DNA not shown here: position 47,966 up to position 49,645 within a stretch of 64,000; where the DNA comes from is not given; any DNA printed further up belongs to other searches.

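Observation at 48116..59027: Compact self-sufficient NRPS cluster of unfamiliar composition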

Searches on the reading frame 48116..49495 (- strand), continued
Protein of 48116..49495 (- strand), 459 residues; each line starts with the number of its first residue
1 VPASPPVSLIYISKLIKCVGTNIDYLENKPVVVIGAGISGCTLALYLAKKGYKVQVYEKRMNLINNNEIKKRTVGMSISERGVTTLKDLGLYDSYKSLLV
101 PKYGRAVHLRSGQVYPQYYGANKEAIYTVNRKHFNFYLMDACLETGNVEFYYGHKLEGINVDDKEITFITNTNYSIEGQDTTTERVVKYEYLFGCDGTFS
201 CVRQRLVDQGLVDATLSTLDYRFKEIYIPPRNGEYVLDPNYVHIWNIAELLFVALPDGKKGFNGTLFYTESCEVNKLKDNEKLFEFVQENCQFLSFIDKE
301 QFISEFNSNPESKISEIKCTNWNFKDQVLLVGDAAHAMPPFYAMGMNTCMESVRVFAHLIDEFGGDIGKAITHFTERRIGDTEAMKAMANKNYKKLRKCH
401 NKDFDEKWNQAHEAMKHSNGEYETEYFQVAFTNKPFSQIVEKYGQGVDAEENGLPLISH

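Call 34: find_encoding_contigs(protein=P0013, flank=8000, max_places=2)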
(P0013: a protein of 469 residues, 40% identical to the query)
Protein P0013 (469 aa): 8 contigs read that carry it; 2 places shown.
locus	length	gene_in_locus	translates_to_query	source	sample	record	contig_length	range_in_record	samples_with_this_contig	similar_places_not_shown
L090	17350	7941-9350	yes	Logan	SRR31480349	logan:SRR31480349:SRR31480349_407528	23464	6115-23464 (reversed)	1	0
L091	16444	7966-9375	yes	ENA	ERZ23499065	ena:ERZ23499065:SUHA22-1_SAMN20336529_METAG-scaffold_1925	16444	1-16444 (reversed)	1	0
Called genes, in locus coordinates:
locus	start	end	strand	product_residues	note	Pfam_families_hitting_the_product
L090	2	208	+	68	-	?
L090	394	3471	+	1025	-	PF00144:Beta-lactamase, PF00664:ABC_membrane, PF00005:ABC_tran, PF02463:SMC_N (weak)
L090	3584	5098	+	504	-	PF00144:Beta-lactamase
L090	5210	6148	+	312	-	PF02668:TauD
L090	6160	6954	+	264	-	PF01177:Asp_Glu_race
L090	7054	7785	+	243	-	PF00975:Thioesterase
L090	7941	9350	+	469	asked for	PF01266:DAO (faint), PF01494:FAD_binding_3, PF07992:Pyr_redox_2 (weak), PF13450:NAD_binding_8 (weak)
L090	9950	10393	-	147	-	-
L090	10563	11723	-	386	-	PF02518:HATPase_c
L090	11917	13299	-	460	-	PF00072:Response_reg, PF00158:Sigma54_activat, PF01078:Mg_chelatase (weak), PF14532:Sigma54_activ_2, PF00004:AAA (weak), PF07728:AAA_5 (weak), PF25601:AAA_lid_14, PF02954:HTH_8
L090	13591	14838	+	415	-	PF25919:BSH_CusB (faint), PF25989:YknX_C (weak)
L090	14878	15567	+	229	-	PF02463:SMC_N (weak), PF00005:ABC_tran, PF13304:AAA_21 (faint)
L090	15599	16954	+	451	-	PF02321:OEP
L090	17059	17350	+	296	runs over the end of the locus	PF20508:DUF6734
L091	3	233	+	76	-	?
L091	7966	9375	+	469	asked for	PF01266:DAO (faint), PF01494:FAD_binding_3, PF07992:Pyr_redox_2 (weak), PF13450:NAD_binding_8 (weak)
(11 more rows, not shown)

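Call 35: find_encoding_contigs(protein=P0015, flank=8000, max_places=2)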
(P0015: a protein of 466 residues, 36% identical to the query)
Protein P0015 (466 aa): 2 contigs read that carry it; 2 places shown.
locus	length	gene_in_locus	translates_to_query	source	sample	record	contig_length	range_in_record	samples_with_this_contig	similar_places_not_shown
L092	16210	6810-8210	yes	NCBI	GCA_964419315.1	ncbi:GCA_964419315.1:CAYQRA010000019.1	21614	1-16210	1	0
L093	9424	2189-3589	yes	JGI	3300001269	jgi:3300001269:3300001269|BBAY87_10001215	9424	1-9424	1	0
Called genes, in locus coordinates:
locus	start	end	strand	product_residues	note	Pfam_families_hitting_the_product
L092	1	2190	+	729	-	?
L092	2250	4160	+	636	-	PF00144:Beta-lactamase, PF13354:Beta-lactamase2 (weak), PF03422:CBM_6, PF18099:CBM_35_2 (weak)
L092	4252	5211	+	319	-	PF02668:TauD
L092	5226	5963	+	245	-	PF01177:Asp_Glu_race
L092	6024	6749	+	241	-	PF00975:Thioesterase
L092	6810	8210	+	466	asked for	PF01266:DAO (faint), PF01494:FAD_binding_3, PF13450:NAD_binding_8 (weak)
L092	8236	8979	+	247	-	-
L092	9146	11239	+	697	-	PF01804:Penicil_amidase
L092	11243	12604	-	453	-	PF02518:HATPase_c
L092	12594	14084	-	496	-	PF00072:Response_reg, PF00158:Sigma54_activat, PF01078:Mg_chelatase (weak), PF14532:Sigma54_activ_2, PF07728:AAA_5 (weak), PF25601:AAA_lid_14, PF02954:HTH_8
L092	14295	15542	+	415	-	PF25967:RND-MFP_C (weak), PF25989:YknX_C (weak)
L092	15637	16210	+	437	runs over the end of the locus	PF00144:Beta-lactamase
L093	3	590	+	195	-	?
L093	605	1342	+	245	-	PF01177:Asp_Glu_race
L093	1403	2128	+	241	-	PF00975:Thioesterase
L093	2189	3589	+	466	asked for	PF01266:DAO (faint), PF01494:FAD_binding_3, PF13450:NAD_binding_8 (weak)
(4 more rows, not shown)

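Call 36: find_encoding_contigs(protein=P0010, flank=10000, max_places=3)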
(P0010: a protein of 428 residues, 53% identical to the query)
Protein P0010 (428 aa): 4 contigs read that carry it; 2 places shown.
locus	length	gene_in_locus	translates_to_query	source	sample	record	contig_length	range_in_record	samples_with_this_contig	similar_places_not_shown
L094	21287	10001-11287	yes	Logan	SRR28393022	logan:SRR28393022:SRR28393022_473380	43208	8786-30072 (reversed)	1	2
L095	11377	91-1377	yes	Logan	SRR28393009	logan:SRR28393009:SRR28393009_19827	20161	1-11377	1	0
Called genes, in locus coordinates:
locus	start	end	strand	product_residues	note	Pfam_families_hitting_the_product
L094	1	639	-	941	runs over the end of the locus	PF13620:CarboxypepD_reg, PF13715:CarbopepD_reg_2, PF07715:Plug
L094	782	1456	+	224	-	-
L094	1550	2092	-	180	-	-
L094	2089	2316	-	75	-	PF11160:Hva1_TUDOR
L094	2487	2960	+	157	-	-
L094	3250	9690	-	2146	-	PF00668:Condensation (weak), PF00501:AMP-binding, PF00550:PP-binding, PF00668:Condensation, PF00501:AMP-binding, PF13193:AMP-binding_C, PF00550:PP-binding, PF00975:Thioesterase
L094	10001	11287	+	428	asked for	PF01266:DAO (weak), PF01494:FAD_binding_3, PF07992:Pyr_redox_2 (faint), PF13450:NAD_binding_8 (weak)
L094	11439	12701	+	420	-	PF12930:DUF3836 (faint), PF18962:Por_Secre_tail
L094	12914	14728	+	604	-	PF11721:Malectin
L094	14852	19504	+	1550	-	PF05359:DUF748, PF27051:TamB_N (weak), PF04357:TamB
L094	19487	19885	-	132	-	-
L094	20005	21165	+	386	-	PF14903:WG_beta_rep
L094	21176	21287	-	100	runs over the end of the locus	PF08818:DUF1801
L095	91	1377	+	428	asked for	PF01266:DAO (weak), PF01494:FAD_binding_3, PF07992:Pyr_redox_2 (faint), PF13450:NAD_binding_8 (weak)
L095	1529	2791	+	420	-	PF12930:DUF3836 (faint), PF18962:Por_Secre_tail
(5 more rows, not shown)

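Call 58: find_related_loci(query=A2, collection=genome_contigs, flank=10000)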
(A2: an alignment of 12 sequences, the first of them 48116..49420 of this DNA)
Query A2 (434 aa) in genome_contigs; peptide patterns used: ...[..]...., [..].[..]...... (x = any residue, [..] = any of these).
33 stretches matched a pattern; 24 encode a relative of the query (tblastn E <= 1e-3); 24 distinct loci.
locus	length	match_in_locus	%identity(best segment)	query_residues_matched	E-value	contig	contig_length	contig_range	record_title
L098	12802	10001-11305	94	1-434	0e+0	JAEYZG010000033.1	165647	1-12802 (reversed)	MAG: Bacteroidetes bacterium isolate OH_CBlB_80 k127_754044, whole genome shotgun sequence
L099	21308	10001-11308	90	1-434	0e+0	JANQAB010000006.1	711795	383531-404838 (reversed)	MAG: Sporocytophaga sp. isolate 29_gen_w_cov.4 s893, whole genome shotgun sequence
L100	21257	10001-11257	60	2-434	5e-178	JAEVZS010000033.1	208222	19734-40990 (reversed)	MAG: Bacteroidetes bacterium isolate OH_PBB_18 k127_1428679, whole genome shotgun sequence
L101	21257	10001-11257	60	2-434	9e-178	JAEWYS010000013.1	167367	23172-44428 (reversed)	MAG: Bacteroidetes bacterium isolate OH_SFB_18 k127_108006, whole genome shotgun sequence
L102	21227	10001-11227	55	5-419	3e-154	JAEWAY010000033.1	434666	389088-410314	MAG: Bacteroidetes bacterium isolate OH_PBB_231 k127_1421372, whole genome shotgun sequence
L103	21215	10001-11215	40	6-416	4e-92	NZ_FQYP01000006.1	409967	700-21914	Aquimarina spongiae strain DSM 22623, whole genome shotgun sequence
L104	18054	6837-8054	37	4-415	3e-89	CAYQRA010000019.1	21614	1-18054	MAG TPA_asm: uncultured Saprospiraceae bacterium isolate SRP065251_co2_7 genome assembly, contig: NODE_1282_length_21614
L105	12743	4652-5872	38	3-415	6e-92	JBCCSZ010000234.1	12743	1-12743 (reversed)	MAG: Bacteroidota bacterium isolate P01_D01_bin.68 k141_1923059_length_12743_cov_20.5613, whole genome shotgun sequence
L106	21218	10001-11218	36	6-417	5e-79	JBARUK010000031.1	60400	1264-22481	MAG: Cyclobacteriaceae bacterium isolate MFD12125_ilm_asm_bin39 k127_209359, whole genome shotgun sequence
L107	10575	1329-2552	33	2-416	3e-77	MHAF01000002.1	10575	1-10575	MAG: Ignavibacteria bacterium RBG_16_34_14 RBG_16_scaffold_10422, whole genome shotgun sequence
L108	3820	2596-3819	33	3-416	2e-74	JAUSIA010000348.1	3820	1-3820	MAG: Ignavibacteria bacterium isolate E14_metabat.bin.218 E14_k141_1319623, whole genome shotgun sequence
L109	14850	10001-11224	33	3-416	5e-74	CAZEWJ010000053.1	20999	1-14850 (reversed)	MAG TPA_asm: uncultured Ignavibacteriaceae bacterium isolate SRP136066_co1_204 genome assembly, contig: NODE_2368_length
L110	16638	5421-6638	33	6-417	5e-73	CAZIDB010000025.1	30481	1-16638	MAG TPA_asm: uncultured Melioribacter sp. isolate binchicken_co20_358 genome assembly, contig: NODE_3205_length_30481_co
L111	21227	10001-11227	34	1-415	9e-73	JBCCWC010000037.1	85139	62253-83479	MAG: Myxococcota bacterium isolate P01_E01_bin.52 k141_996958_length_85139_cov_71.0179, whole genome shotgun sequence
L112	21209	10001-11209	33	6-414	3e-72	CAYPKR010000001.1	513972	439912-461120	MAG TPA_asm: uncultured Candidatus Saccharibacteria bacterium isolate SRP278252_co2_120 genome assembly, contig: NODE_6_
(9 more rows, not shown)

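Call 92: search_protein_representatives(alignment_id=A2)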
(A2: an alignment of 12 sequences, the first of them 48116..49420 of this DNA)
Query: 12 sequences, 431 profile positions. Proteins with E-value up to 0.001 (for the whole library): 12087; up to 1e-10: 2747; up to 1e-30: 934. The best 150 are listed.
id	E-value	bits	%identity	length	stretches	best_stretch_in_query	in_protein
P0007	2.1e-217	738.5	-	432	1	1-426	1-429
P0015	2.9e-118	411.8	-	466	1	6-424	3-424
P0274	1.5e-105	369.9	-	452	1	11-420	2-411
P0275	2.9e-99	349.2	-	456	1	8-424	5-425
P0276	3.8e-98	345.5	-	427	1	13-422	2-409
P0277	6.8e-96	338.1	-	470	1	9-426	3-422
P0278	1.4e-94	333.8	-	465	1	8-421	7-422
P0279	2.6e-93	329.6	-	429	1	11-425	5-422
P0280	1.6e-92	327.0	-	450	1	12-422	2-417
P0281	6.8e-90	318.3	-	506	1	8-419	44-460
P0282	7.4e-89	314.9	-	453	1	11-423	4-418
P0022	1.4e-86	307.5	-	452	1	14-424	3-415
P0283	3.0e-86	306.3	-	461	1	7-420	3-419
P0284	1.6e-82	294.0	-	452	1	10-418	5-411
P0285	1.2e-81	291.2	-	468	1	10-420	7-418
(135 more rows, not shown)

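Call 98: predict_structure(alignment_id=A2)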
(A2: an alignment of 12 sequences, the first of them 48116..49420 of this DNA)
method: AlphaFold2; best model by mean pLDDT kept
length: 434 residues; sequences in the alignment: 12
mean_pLDDT: 79.5   pTM: 0.82
mean pLDDT of the five models: 79.5, 77.9, 77.6, 77.5, 75.2
residues with pLDDT >= 90: 143; 70-90: 191; 50-70: 69; < 50: 31
segments of 3 or more residues with pLDDT < 50: 40-46, 149-154, 420-434
pLDDT, mean of each block of 10 residues (from residue 1): 82 93 95 72 49 86 93 85 79 73 85 94 93 95 74 63 96 89 93 85 92 89 80 88 83 87 84 90 84 88 86 54 78 94 94 78 69 55 62 59 72 68 33 25
secondary structure, 60 per line:
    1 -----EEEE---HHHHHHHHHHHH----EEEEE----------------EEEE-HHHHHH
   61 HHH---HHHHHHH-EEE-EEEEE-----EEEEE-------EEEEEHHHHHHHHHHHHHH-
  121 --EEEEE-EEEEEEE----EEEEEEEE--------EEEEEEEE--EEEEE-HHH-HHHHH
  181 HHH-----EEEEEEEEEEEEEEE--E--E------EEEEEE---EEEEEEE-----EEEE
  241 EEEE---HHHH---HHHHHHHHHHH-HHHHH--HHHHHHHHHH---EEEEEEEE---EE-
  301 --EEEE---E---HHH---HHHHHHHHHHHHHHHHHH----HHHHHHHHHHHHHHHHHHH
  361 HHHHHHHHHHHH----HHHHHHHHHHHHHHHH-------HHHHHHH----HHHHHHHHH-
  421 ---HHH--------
elements in order: E6-9 H13-24 E29-33 E50-53 H55-63 H67-73 E75-77 E79-83 E89-93 E101-105 H106-119 E123-127 E129-135 E140-147 E156-163 E166-170 H176-183 E189-203 E216-221 E225-231 E237-244 H248-251 H255-265 H267-271 H274-283 E287-294 E303-306 H320-337 H342-372 H377-392 H400-406 H411-419

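Call 100: fold_search(model_id=the predicted structure, library=pdb)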
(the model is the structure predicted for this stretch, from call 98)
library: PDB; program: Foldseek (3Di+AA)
matches with E <= 10: 1973; with E <= 0.001: 952
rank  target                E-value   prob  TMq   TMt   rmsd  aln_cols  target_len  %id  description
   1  6lkd_B                2.9e-37  1.00  0.87  0.89   2.9       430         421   29  in meso full-length rat KMO in complex with a pyrazoyl benzoic acid inhibitor (released 2020-12-23)
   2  6lkd_A                1.8e-36  1.00  0.86  0.87   3.0       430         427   29  in meso full-length rat KMO in complex with a pyrazoyl benzoic acid inhibitor (released 2020-12-23)
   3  6lke_A                7.4e-36  1.00  0.84  0.85   4.3       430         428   29  in meso full-length rat KMO in complex with an inhibitor identified via DNA-encoded chemical library screening (released 2020-12-23)
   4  6foz_B                1.1e-34  1.00  0.84  0.84   3.6       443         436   26  The crystal structure of P.fluorescens Kynurenine 3-monooxygenase (KMO) in complex with competitive inhibitor No. 13 (released 2019-08-21)
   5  6fp0_B                3.2e-34  1.00  0.81  0.80   4.3       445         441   26  The crystal structure of P.fluorescens Kynurenine 3-monooxygenase (KMO) in complex with competitive inhibitor No. 4 (released 2019-08-21)
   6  6foy_B                6.8e-34  1.00  0.83  0.81   3.2       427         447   26  The crystal structure of P.fluorescens Kynurenine 3-monooxygenase (KMO) in complex with competitive inhibitor No. 9 (released 2019-08-21)
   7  4j2w_B                1.0e-33  1.00  0.75  0.87   3.0       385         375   28  Crystal Structure of kynurenine 3-monooxygenase (KMO-396Prot-Se) (released 2013-04-10)
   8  5nak_B                1.5e-33  1.00  0.83  0.81   3.8       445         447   26  Pseudomonas fluorescens kynurenine 3-monooxygenase (KMO) in complex with the enzyme substrate L-kynurenine (released 2017-06-21)
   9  6fox_A                1.7e-33  1.00  0.83  0.81   3.2       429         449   26  The crystal structure of P.fluorescens Kynurenine 3-monooxygenase (KMO) in complex with kynurenine (released 2019-08-21)
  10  4j34_A                1.9e-33  1.00  0.75  0.86   3.0       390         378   29  Crystal Structure of kynurenine 3-monooxygenase - truncated at position 394 plus HIS tag cleaved. (released 2013-04-10)
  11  6foy_A                2.1e-33  1.00  0.81  0.79   3.5       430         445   26  The crystal structure of P.fluorescens Kynurenine 3-monooxygenase (KMO) in complex with competitive inhibitor No. 9 (released 2019-08-21)
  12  5x6q                  2.1e-33  1.00  0.82  0.80   4.1       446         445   26  Crystal structure of Pseudomonas fluorescens KMO in complex with Ro 61-8048 (released 2018-02-21)
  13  5y7a                  2.2e-33  1.00  0.82  0.79   3.5       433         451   26  Crystal structure of Pseudomonas fluorescens Kynurenine 3-monooxygenase in complex with L-KYN (released 2017-12-27)
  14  6fox_B                2.3e-33  1.00  0.83  0.81   3.3       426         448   26  The crystal structure of P.fluorescens Kynurenine 3-monooxygenase (KMO) in complex with kynurenine (released 2019-08-21)
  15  6fp1_B                2.5e-33  1.00  0.84  0.82   3.8       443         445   26  The crystal structure of P.fluorescens Kynurenine 3-monooxygenase (KMO) in complex with competitive inhibitor No. 1 (released 2019-08-21)
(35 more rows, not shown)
